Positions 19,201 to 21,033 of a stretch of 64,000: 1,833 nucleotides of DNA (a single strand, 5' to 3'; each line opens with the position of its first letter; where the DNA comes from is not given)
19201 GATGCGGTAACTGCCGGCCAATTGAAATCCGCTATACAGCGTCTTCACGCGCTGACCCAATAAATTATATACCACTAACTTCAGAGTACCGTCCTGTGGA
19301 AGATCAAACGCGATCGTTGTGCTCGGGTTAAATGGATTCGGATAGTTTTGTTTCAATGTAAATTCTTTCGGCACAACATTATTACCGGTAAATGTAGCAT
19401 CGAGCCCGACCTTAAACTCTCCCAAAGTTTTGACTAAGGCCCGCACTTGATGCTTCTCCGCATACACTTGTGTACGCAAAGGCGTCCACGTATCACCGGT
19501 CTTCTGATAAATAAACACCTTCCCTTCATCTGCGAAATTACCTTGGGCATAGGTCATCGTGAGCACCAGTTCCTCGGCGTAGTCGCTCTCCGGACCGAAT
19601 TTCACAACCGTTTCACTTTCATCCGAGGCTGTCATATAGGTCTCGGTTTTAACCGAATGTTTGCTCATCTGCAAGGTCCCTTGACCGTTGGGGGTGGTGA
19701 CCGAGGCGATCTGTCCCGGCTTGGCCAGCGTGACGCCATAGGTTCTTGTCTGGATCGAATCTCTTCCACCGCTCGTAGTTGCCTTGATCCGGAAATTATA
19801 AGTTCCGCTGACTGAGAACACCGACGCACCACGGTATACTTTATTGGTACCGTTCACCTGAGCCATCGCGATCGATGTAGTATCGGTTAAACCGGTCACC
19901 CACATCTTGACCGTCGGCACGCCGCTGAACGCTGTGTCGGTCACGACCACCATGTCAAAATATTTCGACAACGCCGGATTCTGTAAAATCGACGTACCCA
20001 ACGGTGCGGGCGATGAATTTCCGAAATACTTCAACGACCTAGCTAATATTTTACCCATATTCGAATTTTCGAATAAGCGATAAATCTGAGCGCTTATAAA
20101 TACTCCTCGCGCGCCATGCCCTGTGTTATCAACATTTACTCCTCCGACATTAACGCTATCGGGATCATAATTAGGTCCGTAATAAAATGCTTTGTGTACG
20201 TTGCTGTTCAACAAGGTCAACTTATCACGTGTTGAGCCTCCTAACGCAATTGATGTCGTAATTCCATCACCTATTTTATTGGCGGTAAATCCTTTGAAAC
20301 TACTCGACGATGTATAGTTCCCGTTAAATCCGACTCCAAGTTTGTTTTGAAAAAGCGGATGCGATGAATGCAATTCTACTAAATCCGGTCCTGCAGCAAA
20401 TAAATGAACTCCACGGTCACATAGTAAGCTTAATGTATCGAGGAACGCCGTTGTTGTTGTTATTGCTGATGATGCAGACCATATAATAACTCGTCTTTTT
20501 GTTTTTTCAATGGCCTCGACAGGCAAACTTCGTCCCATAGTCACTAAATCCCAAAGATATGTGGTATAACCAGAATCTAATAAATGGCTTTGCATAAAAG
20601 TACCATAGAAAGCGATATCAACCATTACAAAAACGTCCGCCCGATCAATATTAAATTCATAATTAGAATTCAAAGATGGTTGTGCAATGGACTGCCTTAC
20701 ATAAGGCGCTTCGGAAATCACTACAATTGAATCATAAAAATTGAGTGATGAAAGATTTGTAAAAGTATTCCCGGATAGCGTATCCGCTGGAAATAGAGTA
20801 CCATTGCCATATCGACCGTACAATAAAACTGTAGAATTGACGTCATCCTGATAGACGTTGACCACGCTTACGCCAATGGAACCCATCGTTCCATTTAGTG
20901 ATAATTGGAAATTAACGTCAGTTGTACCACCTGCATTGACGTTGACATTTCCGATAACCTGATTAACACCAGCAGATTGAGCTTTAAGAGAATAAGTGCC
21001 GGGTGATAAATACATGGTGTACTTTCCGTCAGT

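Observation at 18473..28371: Tandem T9SS cargo island: cytochrome, then two paralogous BNR-propeller surface proteins, each followed by a small TPR lipoprotein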

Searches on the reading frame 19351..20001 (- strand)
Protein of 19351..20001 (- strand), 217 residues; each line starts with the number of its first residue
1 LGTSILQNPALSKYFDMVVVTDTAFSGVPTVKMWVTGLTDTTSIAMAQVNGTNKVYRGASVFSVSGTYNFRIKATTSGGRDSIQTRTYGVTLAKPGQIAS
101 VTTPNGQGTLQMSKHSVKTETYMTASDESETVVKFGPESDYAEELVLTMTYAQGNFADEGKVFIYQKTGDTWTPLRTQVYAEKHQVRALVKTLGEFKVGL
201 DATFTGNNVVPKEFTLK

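Call 51: find_homologous_proteins(query=window:19360-19992:-)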
Query window:19360-19992:-: 258 candidates shared short words with the query, none scored E <= 0.001.

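Call 60: search_protein_representatives(protein=window:19360-19992:-)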
Query: 211 residues. Proteins with E-value up to 0.001 (for the whole library): 145; up to 1e-10: 73; up to 1e-30: 20. The best 145 are listed.
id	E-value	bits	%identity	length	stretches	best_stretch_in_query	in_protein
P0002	4.1e-130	447.4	99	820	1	1-211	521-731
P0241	1.1e-53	198.1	47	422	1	2-210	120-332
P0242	6.1e-48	179.3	44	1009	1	2-211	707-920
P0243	1.0e-43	165.5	43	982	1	1-211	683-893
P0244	4.5e-43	163.4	42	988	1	1-211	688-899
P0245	4.6e-40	153.6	41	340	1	1-211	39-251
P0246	3.3e-39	150.8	40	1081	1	1-211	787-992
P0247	1.7e-38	148.5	41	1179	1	1-209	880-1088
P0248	1.8e-36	141.9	40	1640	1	1-211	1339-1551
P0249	1.9e-36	141.8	41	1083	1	1-211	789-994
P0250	2.1e-36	141.7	42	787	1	1-208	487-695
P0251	3.0e-36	141.1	40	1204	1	2-209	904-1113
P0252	1.4e-35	139.0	38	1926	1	1-211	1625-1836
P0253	1.1e-33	132.9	38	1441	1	2-210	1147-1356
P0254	3.2e-33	131.3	36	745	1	3-211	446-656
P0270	1.7e-24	102.8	30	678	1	2-211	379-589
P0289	3.1e-15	72.6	23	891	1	2-211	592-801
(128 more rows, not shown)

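Call 61: find_encoding_contigs(protein=P0248, flank=4000, max_places=2)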
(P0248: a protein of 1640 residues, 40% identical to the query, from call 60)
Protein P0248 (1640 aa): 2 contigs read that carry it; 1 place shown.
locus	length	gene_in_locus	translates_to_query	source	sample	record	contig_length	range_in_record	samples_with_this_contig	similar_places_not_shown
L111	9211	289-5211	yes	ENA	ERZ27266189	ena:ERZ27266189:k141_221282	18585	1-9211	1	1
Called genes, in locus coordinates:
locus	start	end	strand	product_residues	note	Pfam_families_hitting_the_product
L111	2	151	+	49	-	?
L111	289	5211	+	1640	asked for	PF06119:NIDO, PF17210:SdrD_B, PF24595:DUF7619, PF22073:Cep192_D4, PF22073:Cep192_D4, PF22073:Cep192_D4, PF22073:Cep192_D4, PF22073:Cep192_D4, +22 more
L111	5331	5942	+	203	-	-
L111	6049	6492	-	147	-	PF01281:Ribosomal_L9_N, PF03948:Ribosomal_L9_C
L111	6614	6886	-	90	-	PF01084:Ribosomal_S18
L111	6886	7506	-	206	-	PF01250:Ribosomal_S6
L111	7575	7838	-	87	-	PF10387:DUF2442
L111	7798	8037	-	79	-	PF13711:DUF4160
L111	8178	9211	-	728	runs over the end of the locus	PF03030:H_PPase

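Call 63: find_encoding_contigs(protein=P0270, flank=4000, max_places=2)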
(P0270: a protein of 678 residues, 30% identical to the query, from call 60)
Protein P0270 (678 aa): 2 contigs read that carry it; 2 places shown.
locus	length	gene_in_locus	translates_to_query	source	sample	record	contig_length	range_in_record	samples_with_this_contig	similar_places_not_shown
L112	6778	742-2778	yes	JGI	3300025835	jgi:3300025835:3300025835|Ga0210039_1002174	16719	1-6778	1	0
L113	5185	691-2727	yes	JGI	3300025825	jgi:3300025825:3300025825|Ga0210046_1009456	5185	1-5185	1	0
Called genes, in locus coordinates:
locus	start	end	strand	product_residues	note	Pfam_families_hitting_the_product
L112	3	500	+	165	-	?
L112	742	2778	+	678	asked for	PF00754:F5_F8_type_C, PF22633:F5_F8_type_C_2, PF18962:Por_Secre_tail, PF13860:FlgD_ig (weak)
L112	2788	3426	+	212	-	-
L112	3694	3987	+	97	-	PF10387:DUF2442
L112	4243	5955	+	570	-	PF17900:Peptidase_M1_N, PF01433:Peptidase_M1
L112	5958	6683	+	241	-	PF00149:Metallophos, PF12850:Metallophos_2 (faint)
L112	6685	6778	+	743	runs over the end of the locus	PF00912:Transgly, PF00905:Transpeptidase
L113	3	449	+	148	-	?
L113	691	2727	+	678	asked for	PF00754:F5_F8_type_C, PF22633:F5_F8_type_C_2, PF18962:Por_Secre_tail, PF13860:FlgD_ig (weak)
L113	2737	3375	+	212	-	-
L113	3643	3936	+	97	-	PF10387:DUF2442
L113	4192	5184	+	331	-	?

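Call 64: find_encoding_contigs(protein=P0289, flank=4000, max_places=2)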
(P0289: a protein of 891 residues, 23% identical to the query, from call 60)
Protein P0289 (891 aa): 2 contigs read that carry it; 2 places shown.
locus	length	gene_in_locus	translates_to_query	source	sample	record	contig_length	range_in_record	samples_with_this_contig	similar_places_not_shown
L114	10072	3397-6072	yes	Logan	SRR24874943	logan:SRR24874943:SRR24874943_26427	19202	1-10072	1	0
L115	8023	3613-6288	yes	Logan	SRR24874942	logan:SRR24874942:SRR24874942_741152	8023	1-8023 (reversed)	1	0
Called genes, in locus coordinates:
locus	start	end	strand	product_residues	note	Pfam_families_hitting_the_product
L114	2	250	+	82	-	?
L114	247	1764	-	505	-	PF13860:FlgD_ig (weak)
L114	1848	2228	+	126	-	PF01042:Ribonuc_L-PSP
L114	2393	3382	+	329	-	-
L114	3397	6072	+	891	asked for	PF21868:GbpA_D3 (faint), PF07495:Y_Y_Y (faint), PF13860:FlgD_ig (weak)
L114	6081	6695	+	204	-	-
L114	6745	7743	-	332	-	PF26550:Tricorn_2nd (faint), PF07676:PD40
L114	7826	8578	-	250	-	PF00497:SBP_bac_3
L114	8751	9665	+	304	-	PF08240:ADH_N, PF00107:ADH_zinc_N, PF13602:ADH_zinc_N_2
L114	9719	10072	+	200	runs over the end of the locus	PF00106:adh_short, PF01370:Epimerase (weak), PF04321:RmlD_sub_bind (weak), PF08659:KR (faint), PF13561:adh_short_C2, PF23441:SDR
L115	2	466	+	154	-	?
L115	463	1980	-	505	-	PF13860:FlgD_ig (weak)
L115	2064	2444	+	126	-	PF01042:Ribonuc_L-PSP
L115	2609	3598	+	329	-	-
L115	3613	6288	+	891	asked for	PF21868:GbpA_D3 (faint), PF07495:Y_Y_Y (faint), PF13860:FlgD_ig (weak)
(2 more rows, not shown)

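Call 75: search_protein_families(library=pfam, proteins=[window:19351-20001:-], max_evalue=10)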
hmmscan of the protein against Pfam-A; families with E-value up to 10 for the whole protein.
window:19351-20001:- (217 aa): 1 family
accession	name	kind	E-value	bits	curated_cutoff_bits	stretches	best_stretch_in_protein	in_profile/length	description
PF21253.3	Mann_GBD_bact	-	0.05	14.3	27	1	111-173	27-90/143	Mannanase, galactose-binding domain-like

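Call 78: predict_structure(alignment_id=A5)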
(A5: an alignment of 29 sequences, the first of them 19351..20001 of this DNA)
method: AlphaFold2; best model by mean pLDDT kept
length: 217 residues; sequences in the alignment: 29
mean_pLDDT: 96.0   pTM: 0.89
mean pLDDT of the five models: 96.0, 95.5, 95.3, 95.1, 94.7
residues with pLDDT >= 90: 209; 70-90: 8; 50-70: 0; < 50: 0
segments of 3 or more residues with pLDDT < 50: none
pLDDT, mean of each block of 10 residues (from residue 1): 94 97 95 96 97 95 98 94 97 98 98 97 96 96 98 94 98 98 97 98 96 83
secondary structure, 60 per line:
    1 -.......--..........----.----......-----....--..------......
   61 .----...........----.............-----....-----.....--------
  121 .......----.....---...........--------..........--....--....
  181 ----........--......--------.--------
elements in order: E2-8 E11-20 E30-35 E41-44 E55-61 E66-76 E81-93 E99-102 E108-112 E121-127 E132-136 E140-150 E162-168 E171-174 E177-180 E185-192 E195-200

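Call 97: fold_search(model_id=the predicted structure, library=pdb)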
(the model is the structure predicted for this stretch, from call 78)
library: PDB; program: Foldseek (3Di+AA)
matches with E <= 10: 1548; with E <= 0.001: 2
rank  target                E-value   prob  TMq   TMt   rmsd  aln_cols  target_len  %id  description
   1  5i0g_B                5.5e-04  1.00  0.33  0.12  14.5       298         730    7  Cycloalternan-degrading enzyme from Trueperella pyogenes in complex with cycloalternan (released 2016-12-14)
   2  3ud2_A                1.0e-03  1.00  0.45  0.32  13.4       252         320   11  Crystal structure of Selenomethionine ZU5A-ZU5B protein domains of human erythrocyte ankyrin (released 2012-02-22)
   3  3ud1_A                1.2e-03  1.00  0.45  0.32  13.4       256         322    9  Crystal structure of ZU5A-ZU5B domains of human erythrocyte ankyrin (released 2012-02-22)
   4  5i0f_B                1.2e-03  0.99  0.31  0.11  15.1       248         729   10  Cycloalternan-degrading enzyme from Trueperella pyogenes in complex with covalent intermediate (released 2016-12-14)
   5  5fuc_C                2.7e-03  1.00  0.32  0.35  15.0       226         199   11  Biophysical and cellular characterisation of a junctional epitope antibody that locks IL-6 and gp80 together in a stab (released 2017-01-25)
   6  2wim_B                3.0e-03  0.82  0.22  0.19  27.1       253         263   11  Crystal structure of NCAM2 IG1-3 (released 2010-08-25)
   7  6gvl_A                4.2e-03  1.00  0.41  0.44   7.7       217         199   12  Second pair of Fibronectin type III domains of integrin beta4 bound to the bullous pemphigoid antigen BP230 (BPAG1e) (released 2019-03-20)
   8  5f7s_A                4.4e-03  0.98  0.31  0.12  13.7       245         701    9  Cycloalternan-degrading enzyme from Trueperella pyogenes (released 2015-12-30)
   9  7z0l_A                4.9e-03  0.90  0.26  0.20  25.4       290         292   11  IL-27 signalling complex (released 2022-07-27)
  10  8xci_F                5.1e-03  0.89  0.28  0.18  17.7       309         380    9  Open state of central tail fiber of bacteriophage lambda upon binding to LamB (released 2024-05-01)
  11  5i0e_B                5.6e-03  0.97  0.31  0.11  14.1       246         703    9  Cycloalternan-degrading enzyme from Trueperella pyogenes in complex with isomaltose (released 2016-12-14)
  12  5e4e_C                5.9e-03  0.97  0.29  0.21  14.1       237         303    9  Engineered Interleukin-13 bound to receptor (released 2015-12-02)
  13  7ouv_B                6.2e-03  0.99  0.30  0.32  15.9       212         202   14  Crystal structure of human filamin C domains 14-15 cardiovascular disease causing mutation S1624L (released 2022-06-22)
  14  5f7s_B                6.2e-03  0.96  0.31  0.12  14.4       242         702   12  Cycloalternan-degrading enzyme from Trueperella pyogenes (released 2015-12-30)
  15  6gvk_A                7.2e-03  1.00  0.44  0.46   7.1       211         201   11  Second pair of Fibronectin type III domains of integrin beta4 (T1663R mutant) bound to the bullous pemphigoid antigen  (released 2019-03-20)
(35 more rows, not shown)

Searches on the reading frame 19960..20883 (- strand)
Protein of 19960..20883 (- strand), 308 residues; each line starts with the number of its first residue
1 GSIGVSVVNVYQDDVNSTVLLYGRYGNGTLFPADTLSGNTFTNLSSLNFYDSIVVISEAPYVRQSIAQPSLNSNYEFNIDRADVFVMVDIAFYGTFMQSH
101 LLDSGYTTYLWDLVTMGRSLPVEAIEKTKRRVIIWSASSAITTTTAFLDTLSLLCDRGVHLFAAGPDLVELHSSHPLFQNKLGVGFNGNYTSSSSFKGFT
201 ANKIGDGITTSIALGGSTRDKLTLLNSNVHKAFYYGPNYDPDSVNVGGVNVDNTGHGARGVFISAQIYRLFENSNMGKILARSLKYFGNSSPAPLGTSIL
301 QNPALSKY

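Call 28: predict_structure(alignment_id=A2)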
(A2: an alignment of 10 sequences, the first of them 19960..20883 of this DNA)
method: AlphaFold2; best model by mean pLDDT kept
length: 308 residues; sequences in the alignment: 10
mean_pLDDT: 84.6   pTM: 0.83
mean pLDDT of the five models: 84.6, 83.1, 81.8, 69.4, 67.5
residues with pLDDT >= 90: 154; 70-90: 112; 50-70: 24; < 50: 18
segments of 3 or more residues with pLDDT < 50: 291-308
pLDDT, mean of each block of 10 residues (from residue 1): 89 84 91 72 89 91 92 92 92 87 91 86 91 88 86 94 92 94 91 86 88 69 93 81 82 90 84 77 86 40 42
secondary structure, 60 per line:
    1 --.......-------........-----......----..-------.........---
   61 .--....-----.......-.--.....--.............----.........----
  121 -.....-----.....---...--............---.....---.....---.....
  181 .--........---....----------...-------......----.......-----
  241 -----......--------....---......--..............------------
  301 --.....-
elements in order: E3-9 E17-24 E30-35 E49-57 E64-67 E73-79 E84-88 H91-103 E108-112 H113-116 H122-126 E132-136 H145-156 E160-164 H168-172 H176-181 E184-191 E195-198 E209-211 E219-224 E229-235 E246-251 E260-263 H267-272 H275-288 H303-307
